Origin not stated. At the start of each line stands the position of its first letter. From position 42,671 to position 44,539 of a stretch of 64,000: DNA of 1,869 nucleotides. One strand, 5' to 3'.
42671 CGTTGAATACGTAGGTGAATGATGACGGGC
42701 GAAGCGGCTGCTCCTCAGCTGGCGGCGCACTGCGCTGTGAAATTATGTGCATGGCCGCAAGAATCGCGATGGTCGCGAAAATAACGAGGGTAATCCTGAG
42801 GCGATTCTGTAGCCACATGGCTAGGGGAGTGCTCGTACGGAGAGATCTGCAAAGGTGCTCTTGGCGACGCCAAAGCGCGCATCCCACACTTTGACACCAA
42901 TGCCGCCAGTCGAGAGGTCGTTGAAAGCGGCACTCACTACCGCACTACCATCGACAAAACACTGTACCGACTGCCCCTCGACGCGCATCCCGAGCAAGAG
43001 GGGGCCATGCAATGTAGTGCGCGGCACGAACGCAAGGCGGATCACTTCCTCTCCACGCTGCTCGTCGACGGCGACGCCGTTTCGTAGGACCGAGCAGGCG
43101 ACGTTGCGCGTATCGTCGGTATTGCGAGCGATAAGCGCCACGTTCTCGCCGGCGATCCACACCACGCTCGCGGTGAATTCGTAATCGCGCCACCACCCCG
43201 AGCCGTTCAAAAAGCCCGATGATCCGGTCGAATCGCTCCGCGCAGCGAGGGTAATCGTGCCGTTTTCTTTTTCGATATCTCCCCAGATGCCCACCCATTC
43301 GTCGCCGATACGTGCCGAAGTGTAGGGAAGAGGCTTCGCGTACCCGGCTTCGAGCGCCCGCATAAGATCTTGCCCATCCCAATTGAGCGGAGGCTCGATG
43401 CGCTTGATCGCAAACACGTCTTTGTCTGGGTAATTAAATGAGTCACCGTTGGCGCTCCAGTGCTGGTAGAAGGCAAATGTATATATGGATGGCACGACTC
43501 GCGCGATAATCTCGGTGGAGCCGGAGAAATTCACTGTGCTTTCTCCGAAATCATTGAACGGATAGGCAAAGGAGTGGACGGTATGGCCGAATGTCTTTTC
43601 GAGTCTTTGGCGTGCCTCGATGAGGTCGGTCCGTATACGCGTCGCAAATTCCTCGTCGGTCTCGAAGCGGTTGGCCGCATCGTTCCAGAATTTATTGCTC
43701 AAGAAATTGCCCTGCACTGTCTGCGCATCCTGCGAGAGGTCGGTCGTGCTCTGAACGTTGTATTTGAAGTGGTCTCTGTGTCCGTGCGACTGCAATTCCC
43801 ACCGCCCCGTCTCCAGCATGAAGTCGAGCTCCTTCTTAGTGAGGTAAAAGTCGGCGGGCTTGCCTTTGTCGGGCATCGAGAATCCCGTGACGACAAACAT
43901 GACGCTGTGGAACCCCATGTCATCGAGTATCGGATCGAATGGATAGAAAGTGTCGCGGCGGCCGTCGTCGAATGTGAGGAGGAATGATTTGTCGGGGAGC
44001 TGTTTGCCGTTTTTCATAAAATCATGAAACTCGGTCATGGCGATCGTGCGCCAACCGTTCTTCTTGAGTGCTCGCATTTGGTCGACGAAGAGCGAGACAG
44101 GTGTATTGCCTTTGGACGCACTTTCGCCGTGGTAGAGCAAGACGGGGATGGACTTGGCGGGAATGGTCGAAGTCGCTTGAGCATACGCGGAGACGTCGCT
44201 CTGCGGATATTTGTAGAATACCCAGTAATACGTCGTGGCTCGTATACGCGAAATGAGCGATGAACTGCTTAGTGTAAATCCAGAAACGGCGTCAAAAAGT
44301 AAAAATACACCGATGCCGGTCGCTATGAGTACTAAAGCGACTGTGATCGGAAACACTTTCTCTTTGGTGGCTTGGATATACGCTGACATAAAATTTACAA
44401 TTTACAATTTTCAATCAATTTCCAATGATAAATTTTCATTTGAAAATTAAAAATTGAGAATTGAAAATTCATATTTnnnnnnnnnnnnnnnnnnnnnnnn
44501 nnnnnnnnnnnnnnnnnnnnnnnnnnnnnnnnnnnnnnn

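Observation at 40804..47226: has/pga-like exopolysaccharide locus: GalU, deacetylase, QxxRW synthase, UDP-glucose dehydrogenase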

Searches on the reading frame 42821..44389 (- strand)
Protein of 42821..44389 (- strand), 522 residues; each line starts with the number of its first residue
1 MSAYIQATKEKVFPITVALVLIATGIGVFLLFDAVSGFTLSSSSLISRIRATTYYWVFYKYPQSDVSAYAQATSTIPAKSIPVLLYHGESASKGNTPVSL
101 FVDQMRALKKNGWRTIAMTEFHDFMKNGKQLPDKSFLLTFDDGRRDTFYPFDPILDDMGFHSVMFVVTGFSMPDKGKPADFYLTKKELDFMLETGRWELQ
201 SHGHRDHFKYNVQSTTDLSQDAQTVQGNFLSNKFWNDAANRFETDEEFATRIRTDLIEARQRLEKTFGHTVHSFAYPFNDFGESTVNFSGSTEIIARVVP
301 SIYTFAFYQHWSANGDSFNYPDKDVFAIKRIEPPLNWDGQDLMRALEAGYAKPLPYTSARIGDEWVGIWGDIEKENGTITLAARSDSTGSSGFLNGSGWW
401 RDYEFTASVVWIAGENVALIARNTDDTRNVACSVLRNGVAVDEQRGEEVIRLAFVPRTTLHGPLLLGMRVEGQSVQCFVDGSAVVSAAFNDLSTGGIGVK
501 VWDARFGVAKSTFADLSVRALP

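Call 4: search_protein_families(library=pfam, proteins=[window:42821-44389:-], max_evalue=0.01)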
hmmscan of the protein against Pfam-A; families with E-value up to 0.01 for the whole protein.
window:42821-44389:- (522 aa): 1 family
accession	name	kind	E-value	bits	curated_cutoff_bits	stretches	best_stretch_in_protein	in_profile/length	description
PF01522.26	Polysacc_deac_1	-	1.9e-11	44.4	23.1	1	130-287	3-114/124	Polysaccharide deacetylase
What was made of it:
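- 43340..44389 (-): Deacetylase, N-terminal part: TM anchor and long helix (aa 1-70), then a CE4 PgaB/IcaB-type de-N-acetylase domain (aa ~80-350). Polysacc_deac_1 1.9e-11 (call 4).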

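Call 5: search_protein_families(library=ncbifam, proteins=[window:42821-44389:-], max_evalue=0.01)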
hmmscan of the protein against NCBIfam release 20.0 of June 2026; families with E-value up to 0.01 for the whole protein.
window:42821-44389:- (522 aa): 4 families
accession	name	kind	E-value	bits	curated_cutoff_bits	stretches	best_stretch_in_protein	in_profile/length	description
TIGR03938.2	deacetyl_PgaB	equivalog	3.4e-20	71.9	321.9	1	100-288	30-219/621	poly-beta-1,6-N-acetyl-D-glucosamine N-deacetylase PgaB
NF011177.0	PRK14582.1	equivalog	2.3e-15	55.9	923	1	101-286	74-260/671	poly-beta-1,6-N-acetyl-D-glucosamine N-deacetylase PgaB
TIGR03933.1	PIA_icaB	equivalog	7.9e-11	41.9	248.35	1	101-215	40-153/245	intercellular adhesin biosynthesis polysaccharide N-deacetylase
NF011176.0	PRK14581.1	equivalog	4.6e-08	31.7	1091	1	99-279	72-253/673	poly-beta-1,6-N-acetyl-D-glucosamine N-deacetylase PgaB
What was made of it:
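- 43340..44389 (-): PgaB model 72 bits, below cut-off (call 5).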

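Call 16: search_solved_structures(query=window:42821-44389:-, max_evalue=0.01, show_alignments=1)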
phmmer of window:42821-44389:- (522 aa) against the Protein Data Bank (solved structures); distinct sequences matched with E-value up to 0.01: 8.
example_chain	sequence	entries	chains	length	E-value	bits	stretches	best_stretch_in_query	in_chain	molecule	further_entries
5bu6_A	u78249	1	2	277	3.2e-13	52.4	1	103-285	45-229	BpsB (PgaB), Poly-beta-1,6-N-acetyl-D-glucosamine N-deacetylase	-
3vus_A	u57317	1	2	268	4.5e-10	42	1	99-281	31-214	Poly-beta-1,6-N-acetyl-D-glucosamine N-deacetylase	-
4f9d_A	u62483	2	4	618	3.3e-09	39.2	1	99-280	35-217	Poly-beta-1,6-N-acetyl-D-glucosamine N-deacetylase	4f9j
4u10_A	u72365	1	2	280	8.3e-07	31.2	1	98-288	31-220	Poly-beta-1,6-N-acetyl-D-glucosamine N-deacetylase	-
6dq3_A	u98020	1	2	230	0.00018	23.5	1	80-202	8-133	Polysaccharide deacetylase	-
4v33_A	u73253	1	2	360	0.00024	23.1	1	79-203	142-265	POLYSACCHARIDE DEACETYLASE-LIKE PROTEIN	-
4wcj_A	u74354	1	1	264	0.0018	20.2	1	78-169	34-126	Polysaccharide deacetylase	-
4hd5_A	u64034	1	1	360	0.0019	20.2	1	79-203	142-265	Polysaccharide deacetylase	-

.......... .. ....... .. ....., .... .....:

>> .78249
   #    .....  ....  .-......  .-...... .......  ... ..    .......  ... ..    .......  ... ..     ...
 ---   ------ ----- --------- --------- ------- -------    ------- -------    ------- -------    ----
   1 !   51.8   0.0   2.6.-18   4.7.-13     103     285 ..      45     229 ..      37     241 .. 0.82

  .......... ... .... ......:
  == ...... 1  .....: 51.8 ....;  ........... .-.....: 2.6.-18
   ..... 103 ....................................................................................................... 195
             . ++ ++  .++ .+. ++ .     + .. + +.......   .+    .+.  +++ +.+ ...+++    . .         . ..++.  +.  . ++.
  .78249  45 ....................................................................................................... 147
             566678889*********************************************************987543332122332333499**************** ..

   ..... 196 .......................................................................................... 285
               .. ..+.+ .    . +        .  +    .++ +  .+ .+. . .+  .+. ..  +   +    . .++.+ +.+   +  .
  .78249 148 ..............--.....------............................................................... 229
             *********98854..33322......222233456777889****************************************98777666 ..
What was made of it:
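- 43340..44389 (-): BpsB 3.2e-13 (call 16).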

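Call 33: find_homologous_proteins(query=window:42821-44389:-, max_evalue=0.00001)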
Query window:42821-44389:- (522 aa): 161 proteins with E <= 0.00001 among 8000 candidates; the best 120 are listed.
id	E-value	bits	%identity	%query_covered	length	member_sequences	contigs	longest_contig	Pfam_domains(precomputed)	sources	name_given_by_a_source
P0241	0.0e+0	1202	100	100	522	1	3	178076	PF01522.27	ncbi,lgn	-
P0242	7.1e-292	987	83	97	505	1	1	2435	PF01522.27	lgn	-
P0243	1.5e-242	824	70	96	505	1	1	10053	PF01522.27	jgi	jgi:poly-beta-1,6-N-acetyl-D-glucosamine N-deacetylase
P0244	1.4e-202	692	57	99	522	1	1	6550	PF01522.27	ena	-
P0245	4.4e-182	624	52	99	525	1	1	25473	PF01522.27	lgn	-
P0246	4.6e-176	605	52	99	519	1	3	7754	PF01522.27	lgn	-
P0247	1.2e-163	564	49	99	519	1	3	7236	PF01522.27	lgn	-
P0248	6.6e-160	551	51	91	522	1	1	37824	PF01522.27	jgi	jgi:peptidoglycan/xylan/chitin deacetylase (PgdA/CDA1 family)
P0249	2.2e-152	526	46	99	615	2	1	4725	PF01522.27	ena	-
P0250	2.3e-152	526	47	99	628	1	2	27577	PF01522.27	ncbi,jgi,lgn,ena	-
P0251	7.3e-152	525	47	99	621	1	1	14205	PF01522.27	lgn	-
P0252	2.4e-150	520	50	96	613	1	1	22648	PF01522.27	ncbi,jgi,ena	jgi:peptidoglycan/xylan/chitin deacetylase (PgdA/CDA1 family)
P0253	3.0e-149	516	46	99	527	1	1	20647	PF01522.27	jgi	jgi:peptidoglycan/xylan/chitin deacetylase (PgdA/CDA1 family)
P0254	7.8e-148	511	46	99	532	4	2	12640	PF01522.27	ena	-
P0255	7.8e-147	508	45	99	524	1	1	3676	PF01522.27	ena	-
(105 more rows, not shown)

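Call 46: predict_structure(alignment_id=A3)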
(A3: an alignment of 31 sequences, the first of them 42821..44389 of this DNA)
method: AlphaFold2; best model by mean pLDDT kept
length: 522 residues; sequences in the alignment: 31
mean_pLDDT: 91.4   pTM: 0.87
mean pLDDT of the five models: 91.4, 90.2, 89.9, 88.7, 87.8
residues with pLDDT >= 90: 405; 70-90: 86; 50-70: 27; < 50: 4
segments of 3 or more residues with pLDDT < 50: 1-4
pLDDT, mean of each block of 10 residues (from residue 1): 54 84 88 73 84 90 65 80 83 79 95 95 97 96 93 94 96 87 94 97 90 92 92 94 96 97 97 91 88 95 96 92 95 94 95 89 93 94 97 96 98 97 93 97 94 95 98 97 96 94 98 97 90
secondary structure, 60 per line:
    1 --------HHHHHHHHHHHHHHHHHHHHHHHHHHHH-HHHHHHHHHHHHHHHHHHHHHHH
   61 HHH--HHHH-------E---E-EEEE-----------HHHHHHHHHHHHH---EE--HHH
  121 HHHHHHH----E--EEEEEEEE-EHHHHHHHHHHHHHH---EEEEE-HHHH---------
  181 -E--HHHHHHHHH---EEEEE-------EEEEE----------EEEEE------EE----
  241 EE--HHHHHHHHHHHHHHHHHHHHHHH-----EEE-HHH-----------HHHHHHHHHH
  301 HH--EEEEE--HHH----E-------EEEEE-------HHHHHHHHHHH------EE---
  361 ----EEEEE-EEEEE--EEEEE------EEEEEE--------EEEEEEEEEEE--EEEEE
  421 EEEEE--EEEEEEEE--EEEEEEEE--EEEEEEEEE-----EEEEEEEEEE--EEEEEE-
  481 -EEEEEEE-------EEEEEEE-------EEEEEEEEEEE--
elements in order: H9-36 H38-63 H66-69 E83-86 H98-110 H118-127 E135-142 H145-158 E162-166 H168-171 H185-193 E197-201 E209-213 E224-228 H245-267 E273-275 H291-302 E305-309 E327-331 H339-349 E365-369 E371-375 E378-382 E389-394 E403-413 E416-425 E428-435 E438-445 E448-456 E462-471 E474-479 E482-488 E496-502 E510-520
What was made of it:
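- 43340..44389 (-): AF2 pLDDT 91.4 (call 46).
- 42821..43312 (-): Deacetylase, C-terminal β-sandwich domain (aa ~360-522) with a CBM66 / concanavalin-like fold; predicted polymer-binding module. Includes the stop codon. AF2 secondary structure (call 46).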
